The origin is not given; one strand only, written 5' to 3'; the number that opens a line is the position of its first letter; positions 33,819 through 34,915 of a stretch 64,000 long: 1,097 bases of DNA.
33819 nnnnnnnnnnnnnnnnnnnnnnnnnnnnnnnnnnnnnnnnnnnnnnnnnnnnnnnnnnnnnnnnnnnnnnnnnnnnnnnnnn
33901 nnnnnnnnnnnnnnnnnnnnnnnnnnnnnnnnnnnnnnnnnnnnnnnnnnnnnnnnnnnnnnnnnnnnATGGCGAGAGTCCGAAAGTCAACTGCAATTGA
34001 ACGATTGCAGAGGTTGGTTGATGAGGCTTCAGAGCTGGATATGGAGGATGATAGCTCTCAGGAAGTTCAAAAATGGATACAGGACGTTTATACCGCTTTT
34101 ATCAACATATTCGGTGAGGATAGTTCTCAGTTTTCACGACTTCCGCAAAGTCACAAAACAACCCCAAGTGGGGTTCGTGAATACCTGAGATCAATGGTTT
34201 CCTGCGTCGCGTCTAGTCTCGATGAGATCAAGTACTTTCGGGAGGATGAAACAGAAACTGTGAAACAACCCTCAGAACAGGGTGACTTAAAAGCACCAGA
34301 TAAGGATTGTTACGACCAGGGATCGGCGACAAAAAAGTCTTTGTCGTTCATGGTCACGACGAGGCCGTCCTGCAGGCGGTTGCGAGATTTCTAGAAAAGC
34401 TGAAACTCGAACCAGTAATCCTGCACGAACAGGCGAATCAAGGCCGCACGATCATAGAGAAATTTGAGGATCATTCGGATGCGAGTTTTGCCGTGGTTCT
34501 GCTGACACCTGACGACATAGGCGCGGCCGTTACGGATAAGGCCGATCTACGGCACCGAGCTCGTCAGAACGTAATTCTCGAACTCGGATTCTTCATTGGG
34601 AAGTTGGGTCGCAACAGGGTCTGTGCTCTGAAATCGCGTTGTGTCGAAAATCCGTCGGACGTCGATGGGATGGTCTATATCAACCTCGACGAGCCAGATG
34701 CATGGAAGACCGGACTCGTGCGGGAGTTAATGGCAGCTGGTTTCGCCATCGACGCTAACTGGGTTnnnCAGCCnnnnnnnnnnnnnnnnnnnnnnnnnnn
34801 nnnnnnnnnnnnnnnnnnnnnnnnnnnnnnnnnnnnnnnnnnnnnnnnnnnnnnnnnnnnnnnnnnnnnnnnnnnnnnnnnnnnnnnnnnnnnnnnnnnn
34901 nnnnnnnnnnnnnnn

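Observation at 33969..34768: TIR-like (COG4271-type) ORF split from an upstream acidic ORF by a 1-nt frameshift at an A6 homopolymer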

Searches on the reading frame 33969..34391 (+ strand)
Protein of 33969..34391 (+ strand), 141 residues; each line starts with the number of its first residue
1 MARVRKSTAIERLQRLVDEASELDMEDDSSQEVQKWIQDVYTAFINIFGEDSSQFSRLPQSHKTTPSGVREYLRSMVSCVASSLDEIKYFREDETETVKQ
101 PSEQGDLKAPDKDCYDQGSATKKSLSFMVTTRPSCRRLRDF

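Call 4: search_protein_families(library=pfam, max_evalue=1, proteins=[window:33969-34391:+])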
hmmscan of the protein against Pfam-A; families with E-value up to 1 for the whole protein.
seq(141 aa): 2 families
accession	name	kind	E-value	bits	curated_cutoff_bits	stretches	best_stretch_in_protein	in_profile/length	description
PF10052.14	DUF2288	-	0.1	13.2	25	0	90-129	43-82/91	Protein of unknown function (DUF2288)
PF23223.1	zf-C2H2_ZNF462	-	0.19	11.9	27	1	28-44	14-30/31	Zinc finger protein 462, C2H2 zinc finger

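Call 10: find_encoding_contigs(protein=window:33969-34391:+, flank=3000, max_places=10)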
Protein window:33969-34391:+ (141 aa): no gene with exactly this product is on record in the collection.

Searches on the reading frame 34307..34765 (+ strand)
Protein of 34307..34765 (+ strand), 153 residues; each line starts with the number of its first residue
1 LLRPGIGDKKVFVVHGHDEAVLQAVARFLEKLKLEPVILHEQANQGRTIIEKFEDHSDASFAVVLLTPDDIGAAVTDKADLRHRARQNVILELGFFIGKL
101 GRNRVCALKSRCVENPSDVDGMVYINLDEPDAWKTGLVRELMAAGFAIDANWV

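Call 26: list_cluster_members(proteins=[window:34307-34765:+, window:33969-34391:+, window:33804-34391:+])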
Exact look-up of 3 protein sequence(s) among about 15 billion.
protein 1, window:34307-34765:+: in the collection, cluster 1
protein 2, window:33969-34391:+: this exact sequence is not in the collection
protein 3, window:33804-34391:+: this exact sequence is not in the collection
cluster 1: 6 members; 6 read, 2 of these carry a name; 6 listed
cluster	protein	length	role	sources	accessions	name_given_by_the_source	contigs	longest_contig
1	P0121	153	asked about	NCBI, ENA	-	-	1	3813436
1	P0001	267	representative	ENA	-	-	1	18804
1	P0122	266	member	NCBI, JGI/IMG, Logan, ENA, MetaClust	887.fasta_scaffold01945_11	\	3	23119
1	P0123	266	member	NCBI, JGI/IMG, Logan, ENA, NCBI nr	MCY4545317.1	MAG: nucleotide-binding protein [Gemmatimonadetes bacterium] | nucleotide-binding protein [Gemmatimonadota bacterium]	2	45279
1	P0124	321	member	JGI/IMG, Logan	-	-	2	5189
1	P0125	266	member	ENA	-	-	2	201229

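Call 27: find_encoding_contigs(protein=P0121, flank=1000, max_places=5)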
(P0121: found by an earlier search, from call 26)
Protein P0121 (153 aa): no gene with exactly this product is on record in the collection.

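Call 28: find_encoding_contigs(protein=P0125, flank=4000, max_places=5)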
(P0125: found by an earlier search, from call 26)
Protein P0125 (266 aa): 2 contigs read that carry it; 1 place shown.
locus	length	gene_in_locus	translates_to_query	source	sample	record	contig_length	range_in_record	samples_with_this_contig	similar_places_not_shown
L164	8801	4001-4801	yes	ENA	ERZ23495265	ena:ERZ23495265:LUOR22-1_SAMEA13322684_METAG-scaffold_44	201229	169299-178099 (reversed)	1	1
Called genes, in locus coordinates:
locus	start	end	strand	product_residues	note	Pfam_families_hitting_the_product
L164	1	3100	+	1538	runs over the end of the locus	PF04389:Peptidase_M28, PF12704:MacB_PCD (weak), PF02687:FtsX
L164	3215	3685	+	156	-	PF07883:Cupin_2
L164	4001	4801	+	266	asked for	PF10137:CAP12-PCTIR_TIR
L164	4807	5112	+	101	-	PF01909:NTP_transf_2, PF18765:Polbeta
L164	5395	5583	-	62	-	-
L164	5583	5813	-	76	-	-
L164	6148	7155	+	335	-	PF01555:N6_N4_Mtase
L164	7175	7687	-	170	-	-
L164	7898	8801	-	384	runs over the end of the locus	-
